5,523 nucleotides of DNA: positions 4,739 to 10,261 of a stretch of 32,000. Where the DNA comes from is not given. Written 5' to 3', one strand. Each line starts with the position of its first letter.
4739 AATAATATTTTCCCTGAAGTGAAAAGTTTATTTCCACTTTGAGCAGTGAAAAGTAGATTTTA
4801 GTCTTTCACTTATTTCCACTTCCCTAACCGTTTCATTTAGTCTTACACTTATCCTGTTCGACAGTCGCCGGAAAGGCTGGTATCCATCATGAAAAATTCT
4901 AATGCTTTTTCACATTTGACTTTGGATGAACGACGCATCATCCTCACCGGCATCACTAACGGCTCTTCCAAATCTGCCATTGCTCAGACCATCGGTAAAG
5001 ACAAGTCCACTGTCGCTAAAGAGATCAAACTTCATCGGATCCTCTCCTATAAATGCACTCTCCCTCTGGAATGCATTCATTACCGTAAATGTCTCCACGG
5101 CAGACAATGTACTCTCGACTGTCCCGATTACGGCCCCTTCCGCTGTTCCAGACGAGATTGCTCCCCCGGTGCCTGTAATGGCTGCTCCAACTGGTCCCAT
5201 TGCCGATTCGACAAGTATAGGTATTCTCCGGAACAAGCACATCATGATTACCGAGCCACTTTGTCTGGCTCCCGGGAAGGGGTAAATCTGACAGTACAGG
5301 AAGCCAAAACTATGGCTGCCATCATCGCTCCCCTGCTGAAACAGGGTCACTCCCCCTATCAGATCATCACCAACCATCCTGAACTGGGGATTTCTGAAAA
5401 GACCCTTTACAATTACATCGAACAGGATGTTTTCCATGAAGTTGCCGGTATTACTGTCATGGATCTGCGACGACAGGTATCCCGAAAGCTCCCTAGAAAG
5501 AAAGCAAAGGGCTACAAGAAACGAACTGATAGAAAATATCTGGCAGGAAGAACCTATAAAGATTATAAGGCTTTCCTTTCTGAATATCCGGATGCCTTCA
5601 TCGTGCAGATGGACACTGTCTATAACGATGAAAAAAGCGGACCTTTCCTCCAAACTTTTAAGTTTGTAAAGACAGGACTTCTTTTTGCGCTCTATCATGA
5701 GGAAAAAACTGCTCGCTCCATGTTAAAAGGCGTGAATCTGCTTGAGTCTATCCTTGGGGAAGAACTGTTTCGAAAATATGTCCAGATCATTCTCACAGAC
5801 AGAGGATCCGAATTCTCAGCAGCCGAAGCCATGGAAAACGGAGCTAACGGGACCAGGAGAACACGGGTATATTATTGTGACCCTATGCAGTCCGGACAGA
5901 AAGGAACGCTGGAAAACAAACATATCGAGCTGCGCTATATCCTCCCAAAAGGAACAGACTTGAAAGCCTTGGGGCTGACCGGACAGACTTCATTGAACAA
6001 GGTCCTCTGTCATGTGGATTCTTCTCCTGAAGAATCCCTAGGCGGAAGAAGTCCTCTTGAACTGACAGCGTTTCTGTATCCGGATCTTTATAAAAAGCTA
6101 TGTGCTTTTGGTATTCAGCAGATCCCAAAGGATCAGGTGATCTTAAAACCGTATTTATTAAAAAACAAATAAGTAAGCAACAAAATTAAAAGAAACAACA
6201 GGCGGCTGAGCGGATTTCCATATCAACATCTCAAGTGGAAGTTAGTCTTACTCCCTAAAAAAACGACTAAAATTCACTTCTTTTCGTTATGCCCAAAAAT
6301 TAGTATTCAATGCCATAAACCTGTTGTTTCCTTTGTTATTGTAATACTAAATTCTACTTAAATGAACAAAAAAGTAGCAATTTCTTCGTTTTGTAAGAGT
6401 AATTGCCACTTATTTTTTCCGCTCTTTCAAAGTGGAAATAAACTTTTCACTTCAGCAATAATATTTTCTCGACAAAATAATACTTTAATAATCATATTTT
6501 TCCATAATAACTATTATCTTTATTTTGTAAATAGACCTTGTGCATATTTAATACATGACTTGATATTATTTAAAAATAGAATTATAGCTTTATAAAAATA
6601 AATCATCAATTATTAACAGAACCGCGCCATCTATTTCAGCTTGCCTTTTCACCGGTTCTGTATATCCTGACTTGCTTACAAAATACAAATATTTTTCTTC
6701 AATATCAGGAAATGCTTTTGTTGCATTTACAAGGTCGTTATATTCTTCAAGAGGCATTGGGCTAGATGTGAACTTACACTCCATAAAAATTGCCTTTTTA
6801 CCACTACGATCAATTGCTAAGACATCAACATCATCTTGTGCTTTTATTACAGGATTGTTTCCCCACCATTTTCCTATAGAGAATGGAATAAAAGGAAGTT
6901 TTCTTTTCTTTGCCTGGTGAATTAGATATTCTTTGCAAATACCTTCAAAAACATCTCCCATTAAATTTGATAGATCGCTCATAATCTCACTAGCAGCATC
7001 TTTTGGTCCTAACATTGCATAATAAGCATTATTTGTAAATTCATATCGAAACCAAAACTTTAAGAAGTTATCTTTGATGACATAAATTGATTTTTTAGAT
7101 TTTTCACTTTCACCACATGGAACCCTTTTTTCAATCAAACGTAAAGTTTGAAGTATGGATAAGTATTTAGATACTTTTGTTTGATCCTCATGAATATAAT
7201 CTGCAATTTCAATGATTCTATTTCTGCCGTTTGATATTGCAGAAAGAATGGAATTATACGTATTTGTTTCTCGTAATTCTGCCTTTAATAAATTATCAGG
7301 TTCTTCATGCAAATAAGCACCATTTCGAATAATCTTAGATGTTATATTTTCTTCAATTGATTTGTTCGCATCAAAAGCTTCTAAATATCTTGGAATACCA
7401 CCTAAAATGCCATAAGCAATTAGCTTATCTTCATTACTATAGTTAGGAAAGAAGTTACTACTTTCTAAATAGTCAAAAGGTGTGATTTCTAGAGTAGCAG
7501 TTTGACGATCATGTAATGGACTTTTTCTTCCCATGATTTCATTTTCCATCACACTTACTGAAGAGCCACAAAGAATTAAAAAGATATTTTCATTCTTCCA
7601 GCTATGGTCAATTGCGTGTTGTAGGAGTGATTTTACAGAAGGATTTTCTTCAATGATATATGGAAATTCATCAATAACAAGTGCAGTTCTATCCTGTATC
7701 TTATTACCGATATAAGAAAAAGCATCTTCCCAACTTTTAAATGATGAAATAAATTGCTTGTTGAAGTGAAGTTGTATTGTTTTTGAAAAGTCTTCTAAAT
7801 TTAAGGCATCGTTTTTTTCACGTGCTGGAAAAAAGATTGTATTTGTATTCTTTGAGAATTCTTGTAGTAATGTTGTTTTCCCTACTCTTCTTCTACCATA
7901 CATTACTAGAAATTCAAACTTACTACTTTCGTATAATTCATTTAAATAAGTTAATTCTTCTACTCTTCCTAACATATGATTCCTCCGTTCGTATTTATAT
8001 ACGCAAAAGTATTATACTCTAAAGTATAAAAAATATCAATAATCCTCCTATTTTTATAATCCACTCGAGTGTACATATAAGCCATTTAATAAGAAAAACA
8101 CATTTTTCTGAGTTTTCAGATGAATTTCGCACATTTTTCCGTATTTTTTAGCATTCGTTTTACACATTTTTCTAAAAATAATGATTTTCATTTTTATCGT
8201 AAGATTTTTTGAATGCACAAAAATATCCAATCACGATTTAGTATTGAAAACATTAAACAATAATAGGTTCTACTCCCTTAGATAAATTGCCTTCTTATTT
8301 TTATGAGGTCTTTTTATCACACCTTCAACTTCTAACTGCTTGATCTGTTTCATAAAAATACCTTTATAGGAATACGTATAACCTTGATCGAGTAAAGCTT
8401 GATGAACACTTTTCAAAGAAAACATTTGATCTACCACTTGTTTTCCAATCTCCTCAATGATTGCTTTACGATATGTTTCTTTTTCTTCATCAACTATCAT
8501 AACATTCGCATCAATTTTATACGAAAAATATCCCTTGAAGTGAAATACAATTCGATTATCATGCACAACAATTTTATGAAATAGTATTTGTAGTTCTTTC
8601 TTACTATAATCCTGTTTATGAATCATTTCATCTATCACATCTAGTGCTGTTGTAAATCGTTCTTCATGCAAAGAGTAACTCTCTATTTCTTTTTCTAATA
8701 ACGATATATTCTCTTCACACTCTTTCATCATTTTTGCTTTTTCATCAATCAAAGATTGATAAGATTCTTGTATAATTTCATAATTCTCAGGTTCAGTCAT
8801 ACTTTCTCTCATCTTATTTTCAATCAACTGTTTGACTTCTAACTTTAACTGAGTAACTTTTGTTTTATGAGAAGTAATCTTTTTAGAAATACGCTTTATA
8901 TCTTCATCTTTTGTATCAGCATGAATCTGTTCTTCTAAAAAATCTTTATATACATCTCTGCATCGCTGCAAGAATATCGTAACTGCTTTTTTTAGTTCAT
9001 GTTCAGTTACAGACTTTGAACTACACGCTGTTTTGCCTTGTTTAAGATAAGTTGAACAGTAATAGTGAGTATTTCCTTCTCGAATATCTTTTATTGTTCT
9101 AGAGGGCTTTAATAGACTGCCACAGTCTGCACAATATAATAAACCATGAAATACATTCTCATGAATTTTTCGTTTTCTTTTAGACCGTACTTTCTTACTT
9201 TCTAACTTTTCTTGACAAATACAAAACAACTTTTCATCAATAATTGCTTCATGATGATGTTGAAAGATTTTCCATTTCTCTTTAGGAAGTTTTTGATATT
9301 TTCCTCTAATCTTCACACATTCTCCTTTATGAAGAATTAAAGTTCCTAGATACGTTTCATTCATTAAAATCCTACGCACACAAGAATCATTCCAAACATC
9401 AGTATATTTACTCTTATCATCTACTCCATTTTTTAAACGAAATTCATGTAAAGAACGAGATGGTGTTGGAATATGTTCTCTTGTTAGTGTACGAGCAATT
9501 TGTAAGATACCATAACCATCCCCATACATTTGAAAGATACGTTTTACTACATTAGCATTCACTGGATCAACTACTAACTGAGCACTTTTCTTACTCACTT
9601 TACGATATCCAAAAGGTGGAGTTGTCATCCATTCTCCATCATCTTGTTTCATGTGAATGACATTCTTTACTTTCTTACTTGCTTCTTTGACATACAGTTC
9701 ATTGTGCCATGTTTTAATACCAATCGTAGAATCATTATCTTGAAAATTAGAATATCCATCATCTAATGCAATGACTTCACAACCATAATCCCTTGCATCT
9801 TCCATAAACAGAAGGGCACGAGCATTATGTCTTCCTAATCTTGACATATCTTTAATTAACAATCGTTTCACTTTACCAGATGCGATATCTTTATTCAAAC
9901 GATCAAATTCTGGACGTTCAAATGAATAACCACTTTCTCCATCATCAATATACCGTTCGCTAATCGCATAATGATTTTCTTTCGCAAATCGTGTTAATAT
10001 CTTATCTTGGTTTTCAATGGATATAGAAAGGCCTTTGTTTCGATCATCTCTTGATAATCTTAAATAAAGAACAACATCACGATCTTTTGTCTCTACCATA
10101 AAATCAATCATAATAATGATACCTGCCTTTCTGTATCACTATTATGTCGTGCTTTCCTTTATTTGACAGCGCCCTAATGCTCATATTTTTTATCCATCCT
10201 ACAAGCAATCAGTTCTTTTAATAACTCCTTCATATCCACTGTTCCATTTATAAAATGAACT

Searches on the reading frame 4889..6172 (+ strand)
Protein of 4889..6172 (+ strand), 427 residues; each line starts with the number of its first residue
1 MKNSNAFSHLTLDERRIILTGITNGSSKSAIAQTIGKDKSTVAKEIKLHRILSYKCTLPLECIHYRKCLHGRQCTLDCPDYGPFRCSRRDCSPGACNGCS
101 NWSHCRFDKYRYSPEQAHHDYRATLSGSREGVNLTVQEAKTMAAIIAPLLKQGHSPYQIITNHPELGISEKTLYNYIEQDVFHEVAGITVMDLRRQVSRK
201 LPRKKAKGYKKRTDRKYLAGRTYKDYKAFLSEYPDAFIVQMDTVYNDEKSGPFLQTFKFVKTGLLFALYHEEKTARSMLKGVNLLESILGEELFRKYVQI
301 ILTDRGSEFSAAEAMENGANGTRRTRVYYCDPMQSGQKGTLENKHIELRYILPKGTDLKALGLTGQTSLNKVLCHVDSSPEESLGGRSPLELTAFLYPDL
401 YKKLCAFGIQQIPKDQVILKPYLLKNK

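Call 6: search_protein_families(library=pfam, proteins=[window:4889-6172:+], max_evalue=0.01)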
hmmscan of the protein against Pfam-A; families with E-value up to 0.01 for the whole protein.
window:4889-6172:+ (427 aa): 3 families
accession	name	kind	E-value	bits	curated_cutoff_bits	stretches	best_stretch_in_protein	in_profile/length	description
PF13936.12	HTH_38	-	1.6e-10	41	27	1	8-47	3-42/44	Helix-turn-helix domain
PF23713.2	WH_Egal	-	0.0028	18.6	27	0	219-245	39-65/69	Egalitarian winged helix domain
PF13384.12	HTH_23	-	0.0075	16.5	24.6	0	11-47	3-39/50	Homeodomain-like domain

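Call 7: search_protein_families(library=padloc, proteins=[window:4889-6172:+], max_evalue=0.01)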
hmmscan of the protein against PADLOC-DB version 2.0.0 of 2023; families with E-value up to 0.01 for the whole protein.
window:4889-6172:+ (427 aa): 2 families
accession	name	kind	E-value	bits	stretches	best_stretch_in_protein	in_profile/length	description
PDLC01848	CARF3--CARF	-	0.0067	14.1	0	13-47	137-171/197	-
PDLC01851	CARF3--CARF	-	0.0072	13.8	0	8-47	208-246/279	-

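Call 90: search_protein_families(library=phrogs, proteins=[window:4889-6172:+], max_evalue=0.01)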
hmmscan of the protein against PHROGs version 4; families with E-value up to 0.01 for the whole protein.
window:4889-6172:+ (427 aa): 4 families
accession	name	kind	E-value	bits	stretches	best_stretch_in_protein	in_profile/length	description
phrog_4646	-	integration and excision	1.2e-55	190.1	1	6-392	3-334/344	transposase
phrog_4410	-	unknown function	1.6e-17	64.8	1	251-392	24-154/163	-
phrog_5904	-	unknown function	0.00047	21.5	1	326-360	16-50/88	-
phrog_11420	-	DNA, RNA and nucleotide metabolism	0.00091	20.3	0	7-47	4-44/82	DNA binding protein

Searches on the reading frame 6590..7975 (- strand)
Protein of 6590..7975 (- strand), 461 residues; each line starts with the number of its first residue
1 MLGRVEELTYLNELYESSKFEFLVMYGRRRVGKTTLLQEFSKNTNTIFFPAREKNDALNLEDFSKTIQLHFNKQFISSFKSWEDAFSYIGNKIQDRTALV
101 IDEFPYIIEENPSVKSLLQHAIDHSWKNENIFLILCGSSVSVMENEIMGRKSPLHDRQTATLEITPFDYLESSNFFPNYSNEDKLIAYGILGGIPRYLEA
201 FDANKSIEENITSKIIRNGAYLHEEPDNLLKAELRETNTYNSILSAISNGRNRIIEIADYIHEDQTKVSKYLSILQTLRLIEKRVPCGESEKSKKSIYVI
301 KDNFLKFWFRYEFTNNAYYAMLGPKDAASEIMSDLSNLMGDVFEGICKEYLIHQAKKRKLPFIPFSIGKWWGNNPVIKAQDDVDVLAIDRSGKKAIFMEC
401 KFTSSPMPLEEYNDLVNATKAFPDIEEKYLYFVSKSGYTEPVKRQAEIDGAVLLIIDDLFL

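Call 6: search_protein_families(library=pfam, proteins=[window:6590-7975:-], max_evalue=0.01)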
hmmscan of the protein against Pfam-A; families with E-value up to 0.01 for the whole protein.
window:6590-7975:- (461 aa): 5 families
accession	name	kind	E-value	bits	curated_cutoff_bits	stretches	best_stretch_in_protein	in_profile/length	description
PF01637.24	ATPase_2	-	7.9e-31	108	33.2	1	4-200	4-224/225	ATPase domain predominantly from Archaea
PF03008.20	DUF234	-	9.1e-19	68.2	22.5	1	308-404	1-91/100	Archaea bacterial proteins of unknown function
PF13173.12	AAA_14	-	8.5e-11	42.4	27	1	21-171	3-127/129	AAA domain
PF13401.12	AAA_22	-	0.00064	20.5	27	1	22-137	7-122/130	AAA domain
PF01022.26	HTH_5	-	0.0056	17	22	0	243-283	7-47/47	Bacterial regulatory protein, arsR family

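Call 7: search_protein_families(library=padloc, proteins=[window:6590-7975:-], max_evalue=0.01)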
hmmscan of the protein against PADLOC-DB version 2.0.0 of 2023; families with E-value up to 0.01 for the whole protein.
window:6590-7975:- (461 aa): 11 families
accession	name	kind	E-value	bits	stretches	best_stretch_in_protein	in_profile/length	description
PDLC04984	PDC-S27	-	1.6e-58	196.7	1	1-411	4-421/474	-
PDLC04985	PDC-S27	-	2.9e-37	126.7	1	2-425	7-438/484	-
PDLC04789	PDC-S01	-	2e-12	44.9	1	19-281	16-243/375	-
PDLC04787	PDC-S01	-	6.2e-10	36.5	1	10-281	16-272/412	-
PDLC04791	PDC-S01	-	4.5e-08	30.2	1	12-181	12-158/395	-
PDLC04788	PDC-S01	-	2.5e-06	24.7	1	7-119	6-104/448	-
PDLC04786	PDC-S01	-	3.4e-05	20.8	1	11-145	11-130/439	-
PDLC04790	PDC-S01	-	0.00016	18.6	0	19-47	26-54/422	-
PDLC02911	VakA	-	0.00064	18.3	1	21-71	3-46/163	-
PDLC01848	CARF3--CARF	-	0.0028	15.4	1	237-285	136-183/197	-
PDLC04792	PDC-S01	-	0.0035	14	0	9-46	8-45/452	-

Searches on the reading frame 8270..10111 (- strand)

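Call 6: search_protein_families(library=pfam, proteins=[window:8270-10111:-], max_evalue=0.01)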
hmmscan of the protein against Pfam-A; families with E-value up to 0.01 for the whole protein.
window:8270-10111:- (613 aa): 3 families
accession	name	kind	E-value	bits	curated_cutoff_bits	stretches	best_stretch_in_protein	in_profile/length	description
PF00239.26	Resolvase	-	1.2e-21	77.8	23.3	1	13-160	1-144/145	Resolvase, N terminal domain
PF07508.19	Recombinase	-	1.9e-21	76.6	21.1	1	183-305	1-101/102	Recombinase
PF13408.12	Zn_ribbon_recom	-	1.7e-10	41.5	25.3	1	321-377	2-53/58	Recombinase zinc beta ribbon domain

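Call 7: search_protein_families(library=padloc, proteins=[window:8270-10111:-], max_evalue=0.01)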
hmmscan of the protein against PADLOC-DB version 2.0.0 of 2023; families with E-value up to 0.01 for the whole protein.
window:8270-10111:- (613 aa): 0 families
